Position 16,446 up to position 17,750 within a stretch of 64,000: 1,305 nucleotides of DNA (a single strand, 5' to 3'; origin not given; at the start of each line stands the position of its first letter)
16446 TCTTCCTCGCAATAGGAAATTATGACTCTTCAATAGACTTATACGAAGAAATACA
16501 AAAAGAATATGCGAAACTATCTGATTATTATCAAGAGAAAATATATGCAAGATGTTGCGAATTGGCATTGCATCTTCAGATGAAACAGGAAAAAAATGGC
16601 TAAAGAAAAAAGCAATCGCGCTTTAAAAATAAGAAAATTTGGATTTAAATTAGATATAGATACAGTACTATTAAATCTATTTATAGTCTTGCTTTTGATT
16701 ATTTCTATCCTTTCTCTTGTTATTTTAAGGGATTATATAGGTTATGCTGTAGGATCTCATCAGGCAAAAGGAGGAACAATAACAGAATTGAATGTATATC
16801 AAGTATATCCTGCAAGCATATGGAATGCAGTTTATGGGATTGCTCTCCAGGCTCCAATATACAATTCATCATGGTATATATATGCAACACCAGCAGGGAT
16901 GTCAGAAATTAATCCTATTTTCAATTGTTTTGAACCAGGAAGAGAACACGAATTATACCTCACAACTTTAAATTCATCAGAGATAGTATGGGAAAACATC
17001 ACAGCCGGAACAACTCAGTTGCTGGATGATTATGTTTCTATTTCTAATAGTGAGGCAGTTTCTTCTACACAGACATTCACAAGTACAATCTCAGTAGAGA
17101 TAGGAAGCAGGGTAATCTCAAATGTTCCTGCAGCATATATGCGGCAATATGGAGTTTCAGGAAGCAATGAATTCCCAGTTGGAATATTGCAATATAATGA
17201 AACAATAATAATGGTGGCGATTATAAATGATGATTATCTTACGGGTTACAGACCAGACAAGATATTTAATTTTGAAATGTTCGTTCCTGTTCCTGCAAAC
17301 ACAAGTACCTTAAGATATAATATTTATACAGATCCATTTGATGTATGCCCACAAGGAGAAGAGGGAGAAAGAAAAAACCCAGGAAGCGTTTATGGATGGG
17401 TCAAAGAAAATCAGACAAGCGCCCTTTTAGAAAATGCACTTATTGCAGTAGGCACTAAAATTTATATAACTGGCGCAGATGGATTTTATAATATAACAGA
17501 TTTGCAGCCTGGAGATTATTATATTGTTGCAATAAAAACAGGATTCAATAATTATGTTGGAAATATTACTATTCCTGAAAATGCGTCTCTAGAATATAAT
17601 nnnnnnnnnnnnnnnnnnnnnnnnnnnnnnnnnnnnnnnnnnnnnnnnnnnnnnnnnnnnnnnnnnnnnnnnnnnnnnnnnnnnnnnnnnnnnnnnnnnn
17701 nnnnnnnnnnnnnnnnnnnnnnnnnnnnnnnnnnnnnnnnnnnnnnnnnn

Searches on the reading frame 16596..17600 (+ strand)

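Call 73: search_protein_families(library=pfam, proteins=[window:16596-17600:+], max_evalue=1)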
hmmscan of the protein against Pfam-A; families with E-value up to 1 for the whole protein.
window:16596-17600:+ (335 aa): 5 families
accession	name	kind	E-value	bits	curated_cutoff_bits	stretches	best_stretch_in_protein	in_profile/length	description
PF13620.12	CarboxypepD_reg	-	9.9e-06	26.3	32.3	1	265-332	2-75/82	Carboxypeptidase regulatory-like domain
PF13715.12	CarbopepD_reg_2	-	0.00087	19.7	32.2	1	266-332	2-70/88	CarboxypepD_reg-like domain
PF17802.7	SpaA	-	0.031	14.8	23.1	1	282-314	31-60/91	Prealbumin-like fold domain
PF17210.9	SdrD_B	-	0.064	13.9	29.7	1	290-313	42-65/112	SdrD B-like domain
PF11418.13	Scaffolding_pro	-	0.12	13.4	25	1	116-191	5-76/100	Phi29 scaffolding protein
